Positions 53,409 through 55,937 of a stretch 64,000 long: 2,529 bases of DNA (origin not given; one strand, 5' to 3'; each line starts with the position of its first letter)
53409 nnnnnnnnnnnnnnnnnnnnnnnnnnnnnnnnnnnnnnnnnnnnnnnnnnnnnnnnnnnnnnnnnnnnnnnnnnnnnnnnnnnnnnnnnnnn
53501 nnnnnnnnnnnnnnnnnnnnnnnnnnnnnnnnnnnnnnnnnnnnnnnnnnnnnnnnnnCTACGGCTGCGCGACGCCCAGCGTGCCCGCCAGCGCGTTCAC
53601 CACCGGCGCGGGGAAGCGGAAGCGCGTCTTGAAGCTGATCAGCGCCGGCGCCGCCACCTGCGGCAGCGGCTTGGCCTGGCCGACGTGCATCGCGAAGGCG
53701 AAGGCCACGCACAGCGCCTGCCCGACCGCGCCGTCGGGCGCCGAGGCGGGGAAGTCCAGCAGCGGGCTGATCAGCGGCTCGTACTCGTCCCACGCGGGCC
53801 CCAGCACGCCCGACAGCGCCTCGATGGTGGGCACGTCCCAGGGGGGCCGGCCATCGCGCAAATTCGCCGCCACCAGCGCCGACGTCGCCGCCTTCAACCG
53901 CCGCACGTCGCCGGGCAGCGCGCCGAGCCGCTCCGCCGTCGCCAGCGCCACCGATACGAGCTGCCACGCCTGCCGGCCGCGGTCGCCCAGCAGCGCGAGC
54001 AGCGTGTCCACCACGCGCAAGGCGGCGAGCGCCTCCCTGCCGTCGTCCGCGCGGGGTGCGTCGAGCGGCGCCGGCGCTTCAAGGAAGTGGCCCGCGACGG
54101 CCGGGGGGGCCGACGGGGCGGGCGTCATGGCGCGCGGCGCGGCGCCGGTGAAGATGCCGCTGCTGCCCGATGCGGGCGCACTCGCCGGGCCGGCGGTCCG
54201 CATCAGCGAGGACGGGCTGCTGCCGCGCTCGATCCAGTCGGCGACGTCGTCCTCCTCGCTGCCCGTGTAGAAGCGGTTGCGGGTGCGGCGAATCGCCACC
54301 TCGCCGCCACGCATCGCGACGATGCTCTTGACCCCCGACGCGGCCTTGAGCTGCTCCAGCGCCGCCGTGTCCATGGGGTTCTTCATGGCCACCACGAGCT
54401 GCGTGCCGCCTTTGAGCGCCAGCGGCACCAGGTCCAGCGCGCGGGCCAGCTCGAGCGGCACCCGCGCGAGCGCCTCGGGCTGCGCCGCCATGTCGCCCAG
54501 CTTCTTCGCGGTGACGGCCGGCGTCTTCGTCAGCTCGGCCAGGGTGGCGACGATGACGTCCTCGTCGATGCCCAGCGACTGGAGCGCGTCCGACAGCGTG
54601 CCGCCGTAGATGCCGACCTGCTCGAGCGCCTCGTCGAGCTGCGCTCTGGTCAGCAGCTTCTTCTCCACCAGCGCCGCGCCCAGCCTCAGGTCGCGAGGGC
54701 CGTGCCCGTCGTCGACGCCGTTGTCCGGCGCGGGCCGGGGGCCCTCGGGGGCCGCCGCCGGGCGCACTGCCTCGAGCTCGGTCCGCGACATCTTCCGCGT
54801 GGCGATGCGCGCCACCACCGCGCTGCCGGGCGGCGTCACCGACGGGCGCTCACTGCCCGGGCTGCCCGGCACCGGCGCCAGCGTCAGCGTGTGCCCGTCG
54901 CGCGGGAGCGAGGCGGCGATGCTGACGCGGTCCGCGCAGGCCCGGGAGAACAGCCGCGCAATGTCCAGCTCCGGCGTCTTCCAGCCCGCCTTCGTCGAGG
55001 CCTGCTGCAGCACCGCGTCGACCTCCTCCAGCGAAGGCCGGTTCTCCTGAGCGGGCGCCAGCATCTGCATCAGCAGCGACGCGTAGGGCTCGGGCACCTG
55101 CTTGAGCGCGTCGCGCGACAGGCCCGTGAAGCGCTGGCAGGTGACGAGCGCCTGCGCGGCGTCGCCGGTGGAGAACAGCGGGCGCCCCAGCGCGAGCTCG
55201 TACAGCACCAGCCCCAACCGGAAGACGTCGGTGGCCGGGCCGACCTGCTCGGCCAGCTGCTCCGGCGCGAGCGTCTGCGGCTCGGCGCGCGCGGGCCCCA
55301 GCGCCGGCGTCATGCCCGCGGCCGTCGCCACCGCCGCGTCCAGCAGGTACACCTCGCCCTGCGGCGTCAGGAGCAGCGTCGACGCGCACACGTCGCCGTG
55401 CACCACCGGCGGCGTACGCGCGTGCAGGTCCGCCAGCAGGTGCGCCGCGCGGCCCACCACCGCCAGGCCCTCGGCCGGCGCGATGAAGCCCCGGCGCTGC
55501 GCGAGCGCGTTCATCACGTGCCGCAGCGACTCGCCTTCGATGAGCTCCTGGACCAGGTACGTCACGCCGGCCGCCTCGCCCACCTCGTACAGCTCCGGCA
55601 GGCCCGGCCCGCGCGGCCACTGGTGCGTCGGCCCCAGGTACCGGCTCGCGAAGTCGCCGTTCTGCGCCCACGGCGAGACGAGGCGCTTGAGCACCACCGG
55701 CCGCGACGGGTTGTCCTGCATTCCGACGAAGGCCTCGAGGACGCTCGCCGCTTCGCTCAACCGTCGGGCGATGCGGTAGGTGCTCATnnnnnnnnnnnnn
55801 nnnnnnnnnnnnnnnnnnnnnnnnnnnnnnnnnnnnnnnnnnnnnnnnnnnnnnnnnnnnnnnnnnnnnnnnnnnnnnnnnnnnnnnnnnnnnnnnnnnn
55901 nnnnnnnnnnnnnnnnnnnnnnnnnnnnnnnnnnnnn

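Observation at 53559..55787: Pseudokinase fused to a T2SS-E N-terminal (MshEN-like) domain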

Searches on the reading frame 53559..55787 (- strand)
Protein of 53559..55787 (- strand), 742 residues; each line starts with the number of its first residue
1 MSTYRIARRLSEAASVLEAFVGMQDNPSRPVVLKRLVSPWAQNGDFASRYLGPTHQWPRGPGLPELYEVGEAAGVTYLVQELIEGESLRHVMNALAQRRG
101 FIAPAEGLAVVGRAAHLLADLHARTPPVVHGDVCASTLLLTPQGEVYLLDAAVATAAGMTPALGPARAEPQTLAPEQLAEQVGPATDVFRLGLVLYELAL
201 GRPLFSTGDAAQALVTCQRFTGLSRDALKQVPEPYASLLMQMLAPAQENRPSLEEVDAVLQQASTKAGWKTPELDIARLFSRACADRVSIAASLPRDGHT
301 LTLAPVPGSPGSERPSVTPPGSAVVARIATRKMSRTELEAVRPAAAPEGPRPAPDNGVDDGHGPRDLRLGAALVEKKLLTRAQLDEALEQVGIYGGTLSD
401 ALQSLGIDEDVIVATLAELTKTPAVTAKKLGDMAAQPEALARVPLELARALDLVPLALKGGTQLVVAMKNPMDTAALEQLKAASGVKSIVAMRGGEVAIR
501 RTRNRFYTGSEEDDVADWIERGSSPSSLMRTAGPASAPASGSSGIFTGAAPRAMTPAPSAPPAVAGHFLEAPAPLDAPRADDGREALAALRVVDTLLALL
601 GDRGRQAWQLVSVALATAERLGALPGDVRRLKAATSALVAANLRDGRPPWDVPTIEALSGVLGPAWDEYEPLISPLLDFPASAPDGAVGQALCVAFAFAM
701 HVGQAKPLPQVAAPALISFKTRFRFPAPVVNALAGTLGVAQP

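Call 3: search_protein_families(library=pfam, proteins=[window:53559-55787:-], max_evalue=1)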
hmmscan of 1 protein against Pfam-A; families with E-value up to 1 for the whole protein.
window:53559-55787:- (742 aa): 3 families
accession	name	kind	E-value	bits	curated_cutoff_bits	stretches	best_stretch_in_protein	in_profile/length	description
PF00069.31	Pkinase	-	4.2e-15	56.3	31.7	1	65-256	62-257/263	Protein kinase domain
PF05157.20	MshEN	-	1.9e-10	41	23.1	1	430-510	8-87/90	MshEN domain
PF07714.23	PK_Tyr_Ser-Thr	-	7.5e-08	32.4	23.1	1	63-257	63-255/258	Protein tyrosine and serine/threonine kinase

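Call 4: search_protein_families(library=ncbifam, proteins=[window:53559-55787:-], max_evalue=1)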
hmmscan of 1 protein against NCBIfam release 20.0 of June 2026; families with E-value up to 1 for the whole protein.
window:53559-55787:- (742 aa): 11 families
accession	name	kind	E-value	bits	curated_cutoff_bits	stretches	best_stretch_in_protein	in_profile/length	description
NF047741.1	antiphage_MADS6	equivalog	5.2e-16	58.3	460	1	71-266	268-463/612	methylation-associated defense system protein kinase MAD6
NF033483.0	PknB_PASTA_kin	equivalog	4.6e-13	49.1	450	1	61-263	67-268/563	Stk1 family PASTA domain-containing Ser/Thr kinase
NF052427.1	StpK7MSMEG_1200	equivalog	2.2e-10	39.7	900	1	27-202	31-206/601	serine/threonine protein kinase StpK7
TIGR02538.1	type_IV_pilB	equivalog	3.6e-07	29.2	675.65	1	369-513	2-142/564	type IV-A pilus assembly ATPase PilB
NF008411.1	PRK11234.1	equivalog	5.3e-07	28.4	1170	1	364-515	479-625/723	cyclic di-3',5'-guanylate-activated glycosyltransferase NfrB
NF053729.1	c-di-GMP_motif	domain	8.4e-07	28.7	38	1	368-418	1-52/53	cyclic di-GMP-binding domain-containing protein, MshE-related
NF012033.0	PRK15489.1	equivalog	3.4e-05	22.2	537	1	366-490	490-611/703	glycosyl transferase family protein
NF038151.1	lanthi_synth_III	equivalog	0.00057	18.4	575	1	62-200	285-424/833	class III lanthionine synthetase LanKC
NF011463.0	PRK14879.1-4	equivalog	0.004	16.6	188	1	63-153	82-159/237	Kae1-associated kinase Bud32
NF011462.0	PRK14879.1-3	equivalog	0.18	11.6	174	1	79-155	70-129/192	Kae1-associated kinase Bud32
NF033068.1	APH_3p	equivalog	0.23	10.9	205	0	114-151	158-200/255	APH(3') family aminoglycoside O-phosphotransferase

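Call 6: find_homologous_proteins(query=window:53559-55787:-, max_evalue=0.00001)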
Query window:53559-55787:- (742 aa): 93 proteins with E <= 0.00001 among 8000 candidates.
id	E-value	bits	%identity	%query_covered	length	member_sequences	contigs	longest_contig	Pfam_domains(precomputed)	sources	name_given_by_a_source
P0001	0.0e+0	1462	92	100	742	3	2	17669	PF07714.24,PF05157.21,PF00069.32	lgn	-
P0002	0.0e+0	1225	78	100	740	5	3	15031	PF07714.24,PF05157.21,PF00069.32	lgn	-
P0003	0.0e+0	1169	77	100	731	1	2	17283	PF07714.24,PF05157.21,PF00069.32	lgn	-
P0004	0.0e+0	1083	71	100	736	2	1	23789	PF07714.24,PF05157.21,PF00069.32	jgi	-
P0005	0.0e+0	1081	72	100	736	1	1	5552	PF05157.21,PF00069.32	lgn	-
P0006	0.0e+0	1070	70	98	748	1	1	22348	PF07714.24,PF05157.21,PF00069.32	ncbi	ncbi:MAG: protein kinase [Myxococcota bacterium]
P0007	0.0e+0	1067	71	98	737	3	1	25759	PF07714.24,PF05157.21,PF00069.32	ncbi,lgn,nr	ncbi:MAG: protein kinase [Myxococcales bacterium]|nr:protein kinase [Myxococcales bacterium]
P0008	0.0e+0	1066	71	100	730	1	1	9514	PF07714.24,PF05157.21,PF00069.32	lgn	-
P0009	0.0e+0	1015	67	98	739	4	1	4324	PF07714.24,PF05157.21,PF00069.32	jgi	jgi:serine/threonine protein kinase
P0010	3.3e-250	850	61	99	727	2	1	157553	PF07714.24,PF05157.21,PF00069.32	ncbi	-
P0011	1.4e-221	756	54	99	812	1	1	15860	PF07714.24,PF05157.21,PF00069.32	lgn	-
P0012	6.6e-212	724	51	100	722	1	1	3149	PF07714.24,PF05157.21,PF00069.32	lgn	-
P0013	2.4e-197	676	49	58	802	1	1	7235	PF07714.24,PF05157.21,PF00069.32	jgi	jgi:serine/threonine protein kinase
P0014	8.3e-189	648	48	99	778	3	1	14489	PF07714.24,PF05157.21,PF00069.32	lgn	-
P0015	9.2e-188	644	47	99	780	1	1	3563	PF07714.24,PF05157.21,PF00069.32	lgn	-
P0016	3.1e-187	642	46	100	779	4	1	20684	PF07714.24,PF05157.21,PF00069.32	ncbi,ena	-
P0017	3.0e-185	636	46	99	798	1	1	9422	PF07714.24,PF05157.21,PF00069.32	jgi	jgi:serine/threonine protein kinase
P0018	2.4e-184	633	47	100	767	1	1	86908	PF07714.24,PF05157.21,PF00069.32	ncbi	-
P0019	1.7e-181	623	47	99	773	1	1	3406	PF07714.24,PF05157.21,PF00069.32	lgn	-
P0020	1.4e-179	617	47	99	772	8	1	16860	PF07714.24,PF05157.21,PF00069.32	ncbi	-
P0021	5.8e-179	615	47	100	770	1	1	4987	PF07714.24,PF05157.21,PF00069.32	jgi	jgi:hypothetical protein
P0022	1.4e-175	604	48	99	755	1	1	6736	PF07714.24,PF05157.21,PF00069.32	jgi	jgi:hypothetical protein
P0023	1.3e-169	584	49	70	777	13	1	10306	PF07714.24,PF05157.21,PF00069.32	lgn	-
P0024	5.3e-167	575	47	100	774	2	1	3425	PF07714.24,PF05157.21,PF00069.32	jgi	jgi:hypothetical protein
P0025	6.7e-166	572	44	99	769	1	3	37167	PF07714.24,PF05157.21,PF00069.32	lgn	-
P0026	7.7e-158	545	48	87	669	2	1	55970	PF07714.24,PF05157.21,PF00069.32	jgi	jgi:hypothetical protein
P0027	2.6e-148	514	45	99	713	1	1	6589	PF07714.24,PF05157.21,PF00069.32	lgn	-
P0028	4.7e-147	509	52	68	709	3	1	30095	PF07714.24,PF05157.21,PF00069.32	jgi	jgi:hypothetical protein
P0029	1.6e-141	491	44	99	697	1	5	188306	PF07714.24,PF05157.21,PF00069.32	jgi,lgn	jgi:hypothetical protein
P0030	7.1e-137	476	44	95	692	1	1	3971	PF05157.21,PF00069.32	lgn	-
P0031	4.2e-131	457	42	99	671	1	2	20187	PF07714.24,PF05157.21,PF00069.32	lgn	-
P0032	1.1e-128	449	43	99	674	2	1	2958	PF07714.24,PF05157.21,PF00069.32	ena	-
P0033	3.3e-126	441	42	99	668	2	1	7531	PF07714.24,PF05157.21,PF00069.32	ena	-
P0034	1.8e-122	428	45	68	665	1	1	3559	PF07714.24,PF05157.21,PF00069.32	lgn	-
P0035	9.0e-122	426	46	68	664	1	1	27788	PF07714.24,PF05157.21,PF00069.32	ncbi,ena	-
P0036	3.0e-120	421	45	69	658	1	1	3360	PF07714.24,PF05157.21,PF00069.32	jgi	jgi:hypothetical protein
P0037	5.2e-119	417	41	99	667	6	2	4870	PF07714.24,PF05157.21,PF00069.32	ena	-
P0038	1.7e-118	415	40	99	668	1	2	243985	PF07714.24,PF05157.21,PF00069.32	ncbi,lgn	-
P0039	3.8e-118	414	39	99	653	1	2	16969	PF07714.24,PF05157.21,PF00069.32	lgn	-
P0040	6.1e-118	413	45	69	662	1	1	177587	PF07714.24,PF05157.21,PF00069.32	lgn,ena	-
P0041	1.1e-116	409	40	99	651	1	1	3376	PF07714.24,PF05157.21,PF00069.32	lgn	-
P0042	5.6e-116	407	41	99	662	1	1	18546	PF07714.24,PF05157.21,PF00069.32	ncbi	-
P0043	1.3e-115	406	48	61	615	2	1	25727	PF07714.24,PF05157.21,PF00069.32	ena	-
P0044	7.9e-108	380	40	70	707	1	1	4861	PF07714.24,PF05157.21,PF00069.32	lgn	-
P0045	2.5e-107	378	38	99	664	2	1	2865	PF07714.24,PF05157.21,PF00069.32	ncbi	-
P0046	2.4e-105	372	44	58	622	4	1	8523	PF07714.24,PF05157.21,PF00069.32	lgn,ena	-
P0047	1.8e-104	369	34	100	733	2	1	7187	PF07714.24,PF05157.21,PF00069.32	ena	-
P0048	7.7e-102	360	46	35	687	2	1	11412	PF07714.24,PF05157.21,PF00069.32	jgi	-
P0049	4.8e-96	341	48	53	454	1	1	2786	PF07714.24,PF00069.32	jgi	jgi:serine/threonine protein kinase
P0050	1.8e-77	279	35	69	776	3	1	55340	PF07714.24,PF05157.21,PF00069.32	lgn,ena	-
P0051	6.7e-75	271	35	71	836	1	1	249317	PF07714.24,PF05157.21,PF00069.32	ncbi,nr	ncbi:MAG: protein kinase [Archangium sp.]|nr:protein kinase [Archangium sp.]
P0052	3.2e-19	87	36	27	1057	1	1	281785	PF07714.24,PF00069.32,PF03109.23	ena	-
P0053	6.7e-18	83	34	33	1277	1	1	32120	PF07714.24,PF00069.32,PF03109.23,PF13401.13,PF01636.30,PF13191.13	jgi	jgi:serine/threonine protein kinase/predicted ATPase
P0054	8.1e-18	82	37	32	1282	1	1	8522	PF07714.24,PF00069.32,PF03109.23,PF14531.13,PF13401.13,PF13191.13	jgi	jgi:serine/threonine protein kinase/predicted ATPase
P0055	6.0e-17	79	34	33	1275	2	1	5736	PF07714.24,PF00069.32,PF03109.23,PF13401.13,PF13191.13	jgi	jgi:predicted ATPase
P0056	1.8e-15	75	34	34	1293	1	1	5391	PF07714.24,PF00069.32,PF03109.23,PF13401.13,PF13191.13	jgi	jgi:predicted ATPase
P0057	2.3e-15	74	33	34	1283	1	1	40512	PF07714.24,PF00069.32,PF13191.13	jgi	jgi:predicted ATPase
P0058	6.5e-15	73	36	28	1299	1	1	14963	PF07714.24,PF00069.32,PF03109.23,PF13401.13,PF13191.13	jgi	jgi:predicted ATPase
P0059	6.5e-15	73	35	32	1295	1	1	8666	PF07714.24,PF00069.32,PF14531.13,PF13401.13,PF13191.13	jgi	jgi:predicted ATPase/predicted Ser/Thr protein kinase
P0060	1.1e-14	72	35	32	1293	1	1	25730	PF07714.24,PF00069.32,PF03109.23,PF13401.13,PF13191.13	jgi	jgi:predicted ATPase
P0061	1.3e-14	72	38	27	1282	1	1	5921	PF07714.24,PF00069.32,PF03109.23,PF13191.13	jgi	jgi:predicted ATPase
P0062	3.1e-14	70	35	32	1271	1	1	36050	PF07714.24,PF00069.32,PF13401.13,PF13191.13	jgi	jgi:predicted ATPase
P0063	3.7e-14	70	33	34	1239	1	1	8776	PF07714.24,PF00069.32,PF13191.13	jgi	jgi:hypothetical protein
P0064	8.0e-14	69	34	34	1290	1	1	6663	PF07714.24,PF00069.32,PF03109.23,PF13191.13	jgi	jgi:predicted ATPase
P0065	1.3e-13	68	32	33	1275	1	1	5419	PF07714.24,PF00069.32,PF03109.23,PF13401.13,PF13191.13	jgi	jgi:predicted ATPase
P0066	2.2e-13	68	34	32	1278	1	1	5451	PF07714.24,PF00069.32,PF03109.23,PF14531.13,PF13401.13,PF13191.13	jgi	jgi:predicted ATPase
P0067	3.4e-13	67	35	28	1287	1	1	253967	PF07714.24,PF00069.32,PF14531.13,PF13191.13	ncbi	-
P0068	1.9e-12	65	30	33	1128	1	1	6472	PF07714.24,PF00069.32,PF03109.23,PF13424.13,PF13401.13,PF01636.30,PF13191.13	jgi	jgi:predicted ATPase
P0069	2.4e-12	64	34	34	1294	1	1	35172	PF07714.24,PF00069.32,PF13424.13,PF13401.13,PF01636.30,PF13191.13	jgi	jgi:predicted ATPase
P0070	5.0e-12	63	31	35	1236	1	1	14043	PF07714.24,PF00069.32,PF01636.30,PF13191.13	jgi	jgi:predicted ATPase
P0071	9.9e-12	62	32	33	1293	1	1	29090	PF07714.24,PF00069.32,PF03109.23,PF13401.13,PF13191.13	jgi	jgi:predicted ATPase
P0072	1.6e-11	62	30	39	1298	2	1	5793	PF07714.24,PF00069.32,PF03109.23,PF13401.13,PF13191.13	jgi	jgi:predicted ATPase/predicted Ser/Thr protein kinase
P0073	4.1e-11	60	31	33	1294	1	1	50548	PF07714.24,PF00069.32,PF03109.23,PF13424.13,PF14531.13,PF13191.13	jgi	jgi:predicted ATPase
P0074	4.2e-11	60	30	36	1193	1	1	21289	PF07714.24,PF00069.32,PF17874.8,PF03109.23,PF13424.13,PF01636.30,PF13191.13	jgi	jgi:predicted ATPase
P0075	5.5e-11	60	31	26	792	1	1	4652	PF07714.24,PF00069.32,PF03109.23,PF17667.8,PF01636.30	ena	-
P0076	1.1e-10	59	33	28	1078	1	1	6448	PF07714.24,PF00069.32,PF03109.23,PF13401.13,PF13191.13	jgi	jgi:predicted ATPase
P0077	1.4e-10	58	34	24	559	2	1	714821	PF07714.24,PF00069.32,PF03109.23,PF01636.30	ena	-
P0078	2.2e-10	58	33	33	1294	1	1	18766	PF07714.24,PF00069.32,PF13401.13,PF13191.13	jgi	jgi:serine/threonine protein kinase/predicted ATPase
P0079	6.3e-10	56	29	32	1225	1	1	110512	PF07714.24,PF00069.32,PF13424.13,PF01636.30,PF13191.13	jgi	jgi:tetratricopeptide (TPR) repeat protein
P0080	8.8e-10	56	33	27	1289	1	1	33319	PF07714.24,PF00069.32,PF03109.23,PF13401.13,PF13191.13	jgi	jgi:predicted ATPase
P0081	9.1e-10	56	30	33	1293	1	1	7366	PF07714.24,PF00069.32,PF13401.13,PF01636.30,PF13191.13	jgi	jgi:predicted ATPase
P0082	1.3e-9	55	31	32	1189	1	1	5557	PF07714.24,PF00069.32,PF17874.8,PF13424.13,PF14531.13,PF13181.13,PF01636.30,PF13191.13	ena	-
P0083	4.2e-9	54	33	27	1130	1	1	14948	PF07714.24,PF00069.32,PF13401.13,PF13191.13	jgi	jgi:predicted ATPase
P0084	1.3e-8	52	27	34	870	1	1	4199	PF07714.24,PF00069.32,PF01636.30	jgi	jgi:serine/threonine-protein kinase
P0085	1.6e-8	52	32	20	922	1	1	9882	PF07714.24,PF00069.32,PF03109.23,PF14531.13,PF01636.30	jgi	jgi:Protein kinase domain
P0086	1.8e-8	51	32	25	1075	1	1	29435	PF13431.13,PF13414.13,PF13176.13,PF14559.13,PF24575.2,PF07714.24,PF00069.32,PF00515.35,PF13424.13,PF21033.5,PF13432.13,PF13181.13,PF07719.24,PF01636.30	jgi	jgi:serine/threonine-protein kinase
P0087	1.9e-8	51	32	20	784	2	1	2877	PF07714.24,PF00069.32,PF03109.23,PF01636.30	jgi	-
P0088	2.9e-8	51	28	28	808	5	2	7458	PF13431.13,PF13414.13,PF13428.13,PF14559.13,PF07714.24,PF00069.32,PF00515.35,PF03109.23,PF12895.14,PF13424.13,PF21033.5,PF13432.13,PF13181.13,PF07719.24,PF01636.30,PF13174.13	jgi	jgi:serine/threonine protein kinase/Tfp pilus assembly protein PilF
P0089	3.2e-8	51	41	17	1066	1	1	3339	PF07714.24,PF00069.32,PF13424.13,PF13191.13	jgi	jgi:predicted ATPase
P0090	2.3e-7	48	31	27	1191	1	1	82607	PF07714.24,PF00069.32,PF03109.23,PF13424.13,PF13401.13,PF01636.30,PF13191.13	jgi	jgi:predicted ATPase/tRNA A-37 threonylcarbamoyl transferase component Bud32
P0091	5.6e-7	47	34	20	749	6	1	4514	PF14559.13,PF07714.24,PF00069.32,PF00515.35,PF03109.23,PF13424.13,PF21033.5,PF13432.13,PF13428.13,PF07719.24,PF01636.30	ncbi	-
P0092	1.6e-6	45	31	20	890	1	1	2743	PF07714.24,PF00069.32,PF00515.35,PF13424.13,PF13432.13,PF13401.13,PF13181.13,PF07719.24,PF13191.13,PF13374.13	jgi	jgi:predicted ATPase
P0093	1.6e-6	45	33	20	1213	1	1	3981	PF23769.2,PF25048.2,PF07865.18,PF23342.2,PF23411.2,PF23393.3,PF23609.2,PF00069.32,PF24797.2,PF15492.13,PF20426.5,PF25460.2,PF11715.17,PF25178.1,PF23775.2,PF25173.2,PF23383.2,PF25171.2,PF12894.14,PF21031.3,PF24780.2,PF25172.2,PF24782.3,PF08662.18,PF25047.1,PF26550.2,PF23756.2,PF23098.2,PF25168.2,PF24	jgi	jgi:WD40 repeat protein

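Call 10: find_related_loci(query=A1, collection=genome_contigs, flank=10000)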
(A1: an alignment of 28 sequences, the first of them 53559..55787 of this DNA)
Query A1 (742 aa) in genome_contigs; peptide patterns used: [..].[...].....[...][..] (x = any residue, [..] = any of these).
64 stretches matched a pattern; 44 encode a relative of the query (tblastn E <= 1e-3); 43 distinct loci.
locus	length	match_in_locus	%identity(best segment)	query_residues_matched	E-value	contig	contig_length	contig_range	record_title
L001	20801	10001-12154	71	1-725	0e+0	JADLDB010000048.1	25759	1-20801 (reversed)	MAG: Myxococcales bacterium isolate SJ252 c_000000252458, whole genome shotgun sequence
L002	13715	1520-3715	70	1-726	0e+0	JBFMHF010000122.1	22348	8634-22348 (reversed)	MAG: Myxococcota bacterium isolate MAG316 MAG316_122, whole genome shotgun sequence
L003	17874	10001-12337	46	1-740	0e+0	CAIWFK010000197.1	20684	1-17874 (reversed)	MAG: uncultured Myxococcales bacterium isolate VK_bin-1538 genome assembly, contig: bin-1538:197/907, whole genome shotg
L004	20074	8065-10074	43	1-734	7e-130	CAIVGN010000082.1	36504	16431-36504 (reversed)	MAG: uncultured Archangium sp. isolate Ja1_bin-1494 genome assembly, contig: bin-1494:082/251, whole genome shotgun sequ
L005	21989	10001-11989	40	1-733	2e-123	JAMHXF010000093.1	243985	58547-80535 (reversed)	MAG: Archangium sp. isolate UR_AS_maxbin.062 k201_543533, whole genome shotgun sequence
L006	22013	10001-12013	41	4-742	2e-122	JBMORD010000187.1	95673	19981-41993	MAG: Myxococcota bacterium isolate Betzabe_MAG171 MAG171_187, whole genome shotgun sequence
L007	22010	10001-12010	41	1-737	6e-120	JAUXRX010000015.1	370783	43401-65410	MAG: Archangium sp. isolate C12_metabat.bin.17_sub C12_k141_13150, whole genome shotgun sequence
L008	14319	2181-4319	37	1-737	4e-118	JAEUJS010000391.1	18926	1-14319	MAG: Archangium sp. isolate new MAG-75 k141_3750535, whole genome shotgun sequence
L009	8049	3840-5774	39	1-733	8e-111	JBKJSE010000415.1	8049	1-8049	MAG: Archangium sp. isolate ant_bin.566 k117_6377734, whole genome shotgun sequence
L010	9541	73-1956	42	59-733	4e-128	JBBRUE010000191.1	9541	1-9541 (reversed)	MAG: Myxococcales bacterium isolate La3_concoct.158 La3_concoct.158_K_1113308_L_9541_cov_12.0000, whole genome shotgun s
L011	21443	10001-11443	45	1-507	1e-109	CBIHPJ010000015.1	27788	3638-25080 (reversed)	MAG TPA_asm: uncultured Myxococcales bacterium isolate SRR18156209_binner23_Refined_20 genome assembly, contig: ERZ27336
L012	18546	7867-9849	40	1-737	5e-109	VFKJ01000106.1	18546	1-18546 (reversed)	MAG: Myxococcales bacterium isolate Bin_62_4 c_000001161940, whole genome shotgun sequence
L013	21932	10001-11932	39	1-733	7e-113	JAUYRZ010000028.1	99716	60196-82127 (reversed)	MAG: Archangium sp. isolate C5_metabat.bin.21 C5_k141_32029, whole genome shotgun sequence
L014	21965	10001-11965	37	1-742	5e-105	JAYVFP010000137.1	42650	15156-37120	MAG: Archangium sp. isolate GL44_UP_metabat_111 GL44_UP_metabat_111_136, whole genome shotgun sequence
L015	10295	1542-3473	45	1-737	6e-105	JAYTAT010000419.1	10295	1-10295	MAG: Archangium sp. isolate GFS_13965 GFS_13965_418, whole genome shotgun sequence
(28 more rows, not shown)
